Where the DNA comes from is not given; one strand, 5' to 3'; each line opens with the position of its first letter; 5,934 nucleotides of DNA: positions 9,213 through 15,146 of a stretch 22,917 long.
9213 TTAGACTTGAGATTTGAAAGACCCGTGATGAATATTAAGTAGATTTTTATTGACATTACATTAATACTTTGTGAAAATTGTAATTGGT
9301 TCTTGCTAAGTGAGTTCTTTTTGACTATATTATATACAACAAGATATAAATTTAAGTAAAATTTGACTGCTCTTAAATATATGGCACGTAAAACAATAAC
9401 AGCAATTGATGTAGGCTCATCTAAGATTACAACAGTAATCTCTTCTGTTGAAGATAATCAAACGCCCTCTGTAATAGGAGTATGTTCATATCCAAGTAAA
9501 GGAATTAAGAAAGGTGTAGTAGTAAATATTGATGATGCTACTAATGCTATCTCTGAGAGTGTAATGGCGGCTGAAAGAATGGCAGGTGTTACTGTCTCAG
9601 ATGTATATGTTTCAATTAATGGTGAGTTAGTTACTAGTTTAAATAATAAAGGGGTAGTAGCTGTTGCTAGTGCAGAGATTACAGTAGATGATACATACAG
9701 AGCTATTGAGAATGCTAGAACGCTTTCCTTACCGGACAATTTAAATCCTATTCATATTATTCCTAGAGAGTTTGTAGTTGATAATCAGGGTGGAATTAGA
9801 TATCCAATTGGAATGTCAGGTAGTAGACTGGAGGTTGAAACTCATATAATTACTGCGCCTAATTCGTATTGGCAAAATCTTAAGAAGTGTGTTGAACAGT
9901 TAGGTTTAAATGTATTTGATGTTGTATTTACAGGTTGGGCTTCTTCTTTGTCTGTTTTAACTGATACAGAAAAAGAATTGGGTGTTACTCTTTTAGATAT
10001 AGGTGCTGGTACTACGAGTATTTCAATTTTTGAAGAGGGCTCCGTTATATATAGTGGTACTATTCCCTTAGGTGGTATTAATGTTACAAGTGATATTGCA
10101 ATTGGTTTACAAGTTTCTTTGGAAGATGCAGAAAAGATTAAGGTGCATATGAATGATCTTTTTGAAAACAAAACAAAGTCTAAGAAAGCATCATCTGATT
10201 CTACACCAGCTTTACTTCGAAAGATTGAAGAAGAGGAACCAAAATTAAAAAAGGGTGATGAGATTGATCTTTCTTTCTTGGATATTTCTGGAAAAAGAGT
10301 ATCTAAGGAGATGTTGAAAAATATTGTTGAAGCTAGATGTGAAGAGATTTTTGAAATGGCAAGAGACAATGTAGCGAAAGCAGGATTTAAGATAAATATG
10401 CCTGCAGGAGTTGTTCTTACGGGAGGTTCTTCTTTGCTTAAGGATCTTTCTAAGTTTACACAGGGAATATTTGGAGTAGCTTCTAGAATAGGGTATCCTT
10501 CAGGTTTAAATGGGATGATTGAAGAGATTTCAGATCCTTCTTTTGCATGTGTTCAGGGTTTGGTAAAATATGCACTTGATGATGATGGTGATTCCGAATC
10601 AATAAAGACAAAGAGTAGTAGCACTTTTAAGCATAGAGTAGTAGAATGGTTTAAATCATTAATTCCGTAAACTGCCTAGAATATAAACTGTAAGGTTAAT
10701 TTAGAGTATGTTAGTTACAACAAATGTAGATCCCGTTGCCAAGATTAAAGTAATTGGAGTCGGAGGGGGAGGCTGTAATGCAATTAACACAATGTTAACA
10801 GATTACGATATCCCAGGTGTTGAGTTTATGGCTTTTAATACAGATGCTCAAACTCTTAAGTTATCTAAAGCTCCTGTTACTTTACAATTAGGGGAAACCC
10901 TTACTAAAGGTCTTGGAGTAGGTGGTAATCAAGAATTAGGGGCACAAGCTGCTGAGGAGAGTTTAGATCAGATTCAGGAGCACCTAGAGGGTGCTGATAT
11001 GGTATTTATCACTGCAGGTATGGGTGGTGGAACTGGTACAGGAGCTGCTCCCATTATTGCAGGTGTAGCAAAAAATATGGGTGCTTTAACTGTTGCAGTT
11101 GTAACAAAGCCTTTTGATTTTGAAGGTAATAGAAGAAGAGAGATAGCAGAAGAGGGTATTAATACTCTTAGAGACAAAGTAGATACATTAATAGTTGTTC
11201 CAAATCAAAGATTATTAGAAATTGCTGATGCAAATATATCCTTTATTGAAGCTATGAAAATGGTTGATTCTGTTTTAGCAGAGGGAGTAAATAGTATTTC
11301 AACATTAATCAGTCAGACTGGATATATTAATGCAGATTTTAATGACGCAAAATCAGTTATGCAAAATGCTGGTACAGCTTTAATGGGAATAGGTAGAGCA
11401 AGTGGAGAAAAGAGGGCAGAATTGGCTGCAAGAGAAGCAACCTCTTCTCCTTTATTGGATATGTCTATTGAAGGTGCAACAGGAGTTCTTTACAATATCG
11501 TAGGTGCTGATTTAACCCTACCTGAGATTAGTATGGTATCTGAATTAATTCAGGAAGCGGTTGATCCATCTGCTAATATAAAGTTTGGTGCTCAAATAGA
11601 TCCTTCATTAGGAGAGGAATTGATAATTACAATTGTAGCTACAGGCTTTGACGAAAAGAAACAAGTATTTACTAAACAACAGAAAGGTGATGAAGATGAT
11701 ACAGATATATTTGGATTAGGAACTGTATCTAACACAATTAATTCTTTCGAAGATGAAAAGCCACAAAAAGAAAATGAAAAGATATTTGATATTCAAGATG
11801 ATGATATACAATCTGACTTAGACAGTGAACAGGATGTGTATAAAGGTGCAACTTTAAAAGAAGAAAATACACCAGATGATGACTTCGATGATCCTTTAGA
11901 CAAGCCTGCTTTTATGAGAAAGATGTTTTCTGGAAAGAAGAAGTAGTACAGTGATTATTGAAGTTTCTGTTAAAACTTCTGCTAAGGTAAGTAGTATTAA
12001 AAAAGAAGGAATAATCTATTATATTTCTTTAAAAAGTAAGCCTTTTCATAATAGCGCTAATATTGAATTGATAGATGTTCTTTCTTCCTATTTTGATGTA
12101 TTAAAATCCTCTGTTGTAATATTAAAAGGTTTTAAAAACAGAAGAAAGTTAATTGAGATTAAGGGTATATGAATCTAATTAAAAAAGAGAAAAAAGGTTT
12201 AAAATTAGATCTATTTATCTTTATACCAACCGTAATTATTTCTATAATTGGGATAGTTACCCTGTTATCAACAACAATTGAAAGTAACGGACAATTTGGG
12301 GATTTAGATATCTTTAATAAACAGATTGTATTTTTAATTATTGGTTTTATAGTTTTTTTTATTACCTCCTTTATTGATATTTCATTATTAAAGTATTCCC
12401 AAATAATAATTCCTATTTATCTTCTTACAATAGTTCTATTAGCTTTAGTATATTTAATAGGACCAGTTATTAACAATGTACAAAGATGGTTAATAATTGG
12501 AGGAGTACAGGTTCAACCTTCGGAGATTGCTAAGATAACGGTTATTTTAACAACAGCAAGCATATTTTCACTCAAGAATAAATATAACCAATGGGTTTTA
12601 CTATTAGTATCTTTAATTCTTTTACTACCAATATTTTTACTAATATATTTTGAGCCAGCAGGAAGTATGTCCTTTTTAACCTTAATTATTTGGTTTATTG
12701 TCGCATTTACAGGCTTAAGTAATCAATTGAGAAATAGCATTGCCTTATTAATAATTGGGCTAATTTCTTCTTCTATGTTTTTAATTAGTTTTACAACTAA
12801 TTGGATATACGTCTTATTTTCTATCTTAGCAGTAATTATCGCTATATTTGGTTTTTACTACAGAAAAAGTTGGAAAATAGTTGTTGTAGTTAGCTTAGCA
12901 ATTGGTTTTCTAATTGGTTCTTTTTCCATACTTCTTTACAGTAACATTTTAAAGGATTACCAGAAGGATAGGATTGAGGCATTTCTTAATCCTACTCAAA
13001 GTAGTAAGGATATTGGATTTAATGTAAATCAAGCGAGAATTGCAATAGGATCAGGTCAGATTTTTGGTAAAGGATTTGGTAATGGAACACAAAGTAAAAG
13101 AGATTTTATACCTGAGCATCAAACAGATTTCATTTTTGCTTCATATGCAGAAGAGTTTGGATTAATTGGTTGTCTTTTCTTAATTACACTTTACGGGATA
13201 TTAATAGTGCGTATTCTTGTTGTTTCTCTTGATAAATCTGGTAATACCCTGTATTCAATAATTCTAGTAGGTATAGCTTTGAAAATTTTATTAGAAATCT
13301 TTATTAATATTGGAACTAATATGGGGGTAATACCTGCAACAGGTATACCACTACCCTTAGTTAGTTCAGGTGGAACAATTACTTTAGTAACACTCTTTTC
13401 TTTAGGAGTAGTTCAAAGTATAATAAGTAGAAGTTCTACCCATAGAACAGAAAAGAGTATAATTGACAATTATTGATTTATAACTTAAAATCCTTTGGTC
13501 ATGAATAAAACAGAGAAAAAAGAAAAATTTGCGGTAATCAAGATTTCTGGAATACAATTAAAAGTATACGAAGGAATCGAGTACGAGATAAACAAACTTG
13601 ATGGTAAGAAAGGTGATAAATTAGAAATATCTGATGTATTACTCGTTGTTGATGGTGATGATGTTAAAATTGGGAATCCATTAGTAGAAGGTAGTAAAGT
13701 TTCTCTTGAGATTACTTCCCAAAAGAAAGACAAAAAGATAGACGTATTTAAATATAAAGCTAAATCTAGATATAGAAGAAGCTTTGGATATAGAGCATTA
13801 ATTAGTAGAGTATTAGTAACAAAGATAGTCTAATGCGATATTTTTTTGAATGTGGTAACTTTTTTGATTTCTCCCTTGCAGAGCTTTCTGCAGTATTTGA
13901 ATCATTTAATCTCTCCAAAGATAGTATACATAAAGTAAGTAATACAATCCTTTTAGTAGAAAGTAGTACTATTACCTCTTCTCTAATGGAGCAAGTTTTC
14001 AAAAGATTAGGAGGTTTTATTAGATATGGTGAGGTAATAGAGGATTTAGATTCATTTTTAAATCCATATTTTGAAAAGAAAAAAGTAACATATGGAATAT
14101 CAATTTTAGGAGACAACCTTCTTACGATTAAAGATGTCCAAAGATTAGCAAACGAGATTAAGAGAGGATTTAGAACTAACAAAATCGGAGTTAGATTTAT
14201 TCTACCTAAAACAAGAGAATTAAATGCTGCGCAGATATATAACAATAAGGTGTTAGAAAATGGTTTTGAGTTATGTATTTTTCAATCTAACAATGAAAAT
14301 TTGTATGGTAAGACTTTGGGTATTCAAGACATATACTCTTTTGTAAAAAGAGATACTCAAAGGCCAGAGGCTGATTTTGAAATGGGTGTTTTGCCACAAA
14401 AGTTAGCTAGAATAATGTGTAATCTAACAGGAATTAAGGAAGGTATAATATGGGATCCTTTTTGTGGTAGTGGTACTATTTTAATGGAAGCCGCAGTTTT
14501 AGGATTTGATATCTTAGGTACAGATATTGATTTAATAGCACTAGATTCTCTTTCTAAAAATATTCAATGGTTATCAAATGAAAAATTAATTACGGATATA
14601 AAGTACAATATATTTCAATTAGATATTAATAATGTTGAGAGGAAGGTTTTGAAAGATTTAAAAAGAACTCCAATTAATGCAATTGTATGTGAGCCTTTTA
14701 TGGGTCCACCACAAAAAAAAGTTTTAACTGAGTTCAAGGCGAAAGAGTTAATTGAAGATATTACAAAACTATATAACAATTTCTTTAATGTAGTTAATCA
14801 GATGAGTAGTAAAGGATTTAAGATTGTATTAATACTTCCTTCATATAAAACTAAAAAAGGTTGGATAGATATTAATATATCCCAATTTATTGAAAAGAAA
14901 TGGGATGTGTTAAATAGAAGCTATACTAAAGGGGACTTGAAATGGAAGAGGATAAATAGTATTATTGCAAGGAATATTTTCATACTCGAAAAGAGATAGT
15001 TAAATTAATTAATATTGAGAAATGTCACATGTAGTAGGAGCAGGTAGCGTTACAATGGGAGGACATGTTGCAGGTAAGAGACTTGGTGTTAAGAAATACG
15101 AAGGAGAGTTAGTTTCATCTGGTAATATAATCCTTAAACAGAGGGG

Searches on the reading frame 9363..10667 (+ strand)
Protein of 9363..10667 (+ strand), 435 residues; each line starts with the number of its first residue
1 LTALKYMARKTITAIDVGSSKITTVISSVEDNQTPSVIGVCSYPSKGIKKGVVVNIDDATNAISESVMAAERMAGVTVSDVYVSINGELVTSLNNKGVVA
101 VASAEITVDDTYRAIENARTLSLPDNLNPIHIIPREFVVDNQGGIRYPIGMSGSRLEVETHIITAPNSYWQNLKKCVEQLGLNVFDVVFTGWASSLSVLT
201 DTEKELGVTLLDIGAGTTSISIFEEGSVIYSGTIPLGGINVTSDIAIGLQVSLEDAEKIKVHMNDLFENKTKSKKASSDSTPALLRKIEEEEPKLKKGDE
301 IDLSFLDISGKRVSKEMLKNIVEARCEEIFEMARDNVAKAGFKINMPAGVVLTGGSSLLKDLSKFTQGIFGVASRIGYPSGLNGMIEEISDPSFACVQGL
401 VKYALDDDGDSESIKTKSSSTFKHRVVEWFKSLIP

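Call 61: search_protein_families(library=pfam, proteins=[window:9363-10667:+], max_evalue=0.001)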
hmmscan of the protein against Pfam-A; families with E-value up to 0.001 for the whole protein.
window:9363-10667:+ (435 aa): 5 families
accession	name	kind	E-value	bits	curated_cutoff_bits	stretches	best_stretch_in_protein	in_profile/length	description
PF14450.12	FtsA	-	2.5e-35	122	31.8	2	210-399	2-127/127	Cell division protein FtsA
PF02491.25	SHS2_FTSA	-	8.3e-25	87.4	25.4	1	87-164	1-79/79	SHS2 domain inserted in FTSA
PF11104.14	PilM_2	-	4.5e-09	36.1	27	1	195-262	169-236/340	Type IV pilus assembly protein PilM;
PF06723.19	MreB_Mbl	-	1.7e-07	30.8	27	1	177-376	116-303/327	MreB/Mbl protein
PF06277.17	EutA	-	4.1e-05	23.1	27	1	202-286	139-221/475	Ethanolamine utilisation protein EutA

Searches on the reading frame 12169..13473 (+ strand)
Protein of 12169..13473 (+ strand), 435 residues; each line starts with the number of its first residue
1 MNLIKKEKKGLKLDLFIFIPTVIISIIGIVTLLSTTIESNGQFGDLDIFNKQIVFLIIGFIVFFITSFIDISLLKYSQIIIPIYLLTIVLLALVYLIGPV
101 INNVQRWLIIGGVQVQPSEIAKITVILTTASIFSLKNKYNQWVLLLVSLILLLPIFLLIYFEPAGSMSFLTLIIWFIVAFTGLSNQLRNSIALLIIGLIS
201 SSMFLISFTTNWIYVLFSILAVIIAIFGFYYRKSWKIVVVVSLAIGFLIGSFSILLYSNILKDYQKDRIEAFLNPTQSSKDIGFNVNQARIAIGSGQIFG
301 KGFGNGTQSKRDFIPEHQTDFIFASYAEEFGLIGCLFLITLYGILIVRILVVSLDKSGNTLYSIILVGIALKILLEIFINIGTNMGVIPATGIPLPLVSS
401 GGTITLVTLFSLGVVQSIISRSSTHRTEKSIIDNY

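Call 61: search_protein_families(library=pfam, proteins=[window:12169-13473:+], max_evalue=0.001)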
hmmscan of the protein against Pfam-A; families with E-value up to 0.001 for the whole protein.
window:12169-13473:+ (435 aa): 1 family
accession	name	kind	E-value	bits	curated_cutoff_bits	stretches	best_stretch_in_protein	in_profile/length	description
PF01098.24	FTSW_RODA_SPOVE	-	1.6e-73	248.2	26.4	2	219-420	163-352/356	Cell cycle protein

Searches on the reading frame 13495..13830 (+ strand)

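Call 61: search_protein_families(library=pfam, proteins=[window:13495-13830:+], max_evalue=0.001)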
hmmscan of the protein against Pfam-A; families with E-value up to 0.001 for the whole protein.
window:13495-13830:+ (112 aa): 1 family
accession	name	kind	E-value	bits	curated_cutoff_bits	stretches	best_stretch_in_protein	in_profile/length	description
PF00829.26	Ribosomal_L21p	-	1.2e-26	93.3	27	1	12-111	2-99/99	Ribosomal prokaryotic L21 protein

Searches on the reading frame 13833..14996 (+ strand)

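Call 61: search_protein_families(library=pfam, proteins=[window:13833-14996:+], max_evalue=0.001)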
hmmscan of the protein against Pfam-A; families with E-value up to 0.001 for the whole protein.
window:13833-14996:+ (388 aa): 2 families
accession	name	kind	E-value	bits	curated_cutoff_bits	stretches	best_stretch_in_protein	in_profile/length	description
PF01170.24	UPF0020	-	4.7e-11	43.2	22.3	1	183-228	8-54/197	RMKL-like, methyltransferase domain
PF01555.25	N6_N4_Mtase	-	5.4e-07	30.2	26.7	1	172-234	150-213/221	DNA methylase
